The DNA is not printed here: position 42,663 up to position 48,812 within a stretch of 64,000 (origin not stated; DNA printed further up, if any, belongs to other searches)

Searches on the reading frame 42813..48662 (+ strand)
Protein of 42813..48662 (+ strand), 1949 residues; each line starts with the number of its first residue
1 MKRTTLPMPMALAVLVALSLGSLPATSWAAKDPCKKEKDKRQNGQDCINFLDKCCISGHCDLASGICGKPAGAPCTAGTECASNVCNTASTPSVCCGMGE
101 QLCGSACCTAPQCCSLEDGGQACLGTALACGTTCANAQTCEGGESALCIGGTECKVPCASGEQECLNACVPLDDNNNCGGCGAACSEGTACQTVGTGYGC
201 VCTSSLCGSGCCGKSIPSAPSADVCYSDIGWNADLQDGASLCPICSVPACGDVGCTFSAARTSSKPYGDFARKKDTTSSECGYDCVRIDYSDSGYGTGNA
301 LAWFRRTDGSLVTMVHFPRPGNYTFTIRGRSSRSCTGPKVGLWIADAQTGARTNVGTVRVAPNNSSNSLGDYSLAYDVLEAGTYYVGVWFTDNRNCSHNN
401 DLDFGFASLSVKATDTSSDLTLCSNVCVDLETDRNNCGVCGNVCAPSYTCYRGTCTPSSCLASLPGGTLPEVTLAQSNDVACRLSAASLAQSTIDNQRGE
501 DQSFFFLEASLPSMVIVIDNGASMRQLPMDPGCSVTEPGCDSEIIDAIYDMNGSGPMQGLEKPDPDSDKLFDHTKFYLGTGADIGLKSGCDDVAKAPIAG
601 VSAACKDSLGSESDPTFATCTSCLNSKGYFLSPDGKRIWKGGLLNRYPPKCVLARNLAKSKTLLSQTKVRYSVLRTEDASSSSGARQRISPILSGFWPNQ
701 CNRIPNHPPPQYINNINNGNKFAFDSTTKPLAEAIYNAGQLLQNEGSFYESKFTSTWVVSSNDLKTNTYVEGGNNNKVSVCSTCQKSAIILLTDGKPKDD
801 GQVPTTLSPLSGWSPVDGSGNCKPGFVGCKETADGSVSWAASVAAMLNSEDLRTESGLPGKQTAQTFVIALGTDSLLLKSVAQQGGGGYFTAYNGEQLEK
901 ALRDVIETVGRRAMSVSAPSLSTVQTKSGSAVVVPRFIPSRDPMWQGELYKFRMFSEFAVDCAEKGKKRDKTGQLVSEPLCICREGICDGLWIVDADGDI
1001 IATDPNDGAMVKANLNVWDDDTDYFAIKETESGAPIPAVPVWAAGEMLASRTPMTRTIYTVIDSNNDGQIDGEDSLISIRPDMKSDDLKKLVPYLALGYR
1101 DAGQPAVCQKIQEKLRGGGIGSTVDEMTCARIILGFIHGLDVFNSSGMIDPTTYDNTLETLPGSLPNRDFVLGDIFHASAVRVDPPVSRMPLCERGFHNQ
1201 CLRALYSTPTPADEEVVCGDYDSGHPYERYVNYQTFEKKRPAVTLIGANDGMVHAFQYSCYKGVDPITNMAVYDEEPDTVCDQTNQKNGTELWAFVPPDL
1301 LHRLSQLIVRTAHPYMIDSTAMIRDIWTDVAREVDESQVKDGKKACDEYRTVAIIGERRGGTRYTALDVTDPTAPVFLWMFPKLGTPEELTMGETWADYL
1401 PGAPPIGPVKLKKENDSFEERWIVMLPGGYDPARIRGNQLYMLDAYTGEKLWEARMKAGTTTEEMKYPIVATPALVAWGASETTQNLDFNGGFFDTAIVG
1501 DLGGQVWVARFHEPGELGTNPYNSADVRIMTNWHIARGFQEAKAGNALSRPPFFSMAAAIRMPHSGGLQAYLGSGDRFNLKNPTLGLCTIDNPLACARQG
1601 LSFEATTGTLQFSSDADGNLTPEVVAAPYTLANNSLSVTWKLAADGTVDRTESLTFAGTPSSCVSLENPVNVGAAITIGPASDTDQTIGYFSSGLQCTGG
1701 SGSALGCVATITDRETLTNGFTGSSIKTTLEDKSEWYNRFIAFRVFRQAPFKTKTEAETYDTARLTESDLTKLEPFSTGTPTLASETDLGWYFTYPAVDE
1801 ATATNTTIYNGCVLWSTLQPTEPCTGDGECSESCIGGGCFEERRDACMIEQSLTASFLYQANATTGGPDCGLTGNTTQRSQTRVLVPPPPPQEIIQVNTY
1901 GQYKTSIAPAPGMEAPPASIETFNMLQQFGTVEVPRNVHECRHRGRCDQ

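Call 41: search_protein_families(library=pfam, max_evalue=0.001, proteins=[window:42813-48662:+])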
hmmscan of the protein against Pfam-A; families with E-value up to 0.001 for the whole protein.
window:42813-48662:+ (1949 aa): 1 family
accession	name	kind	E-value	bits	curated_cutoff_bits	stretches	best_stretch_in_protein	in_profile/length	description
PF04885.19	Stig1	-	7.3e-06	26.8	24.1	1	416-457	15-56/85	Stigma-specific STIG1-like protein family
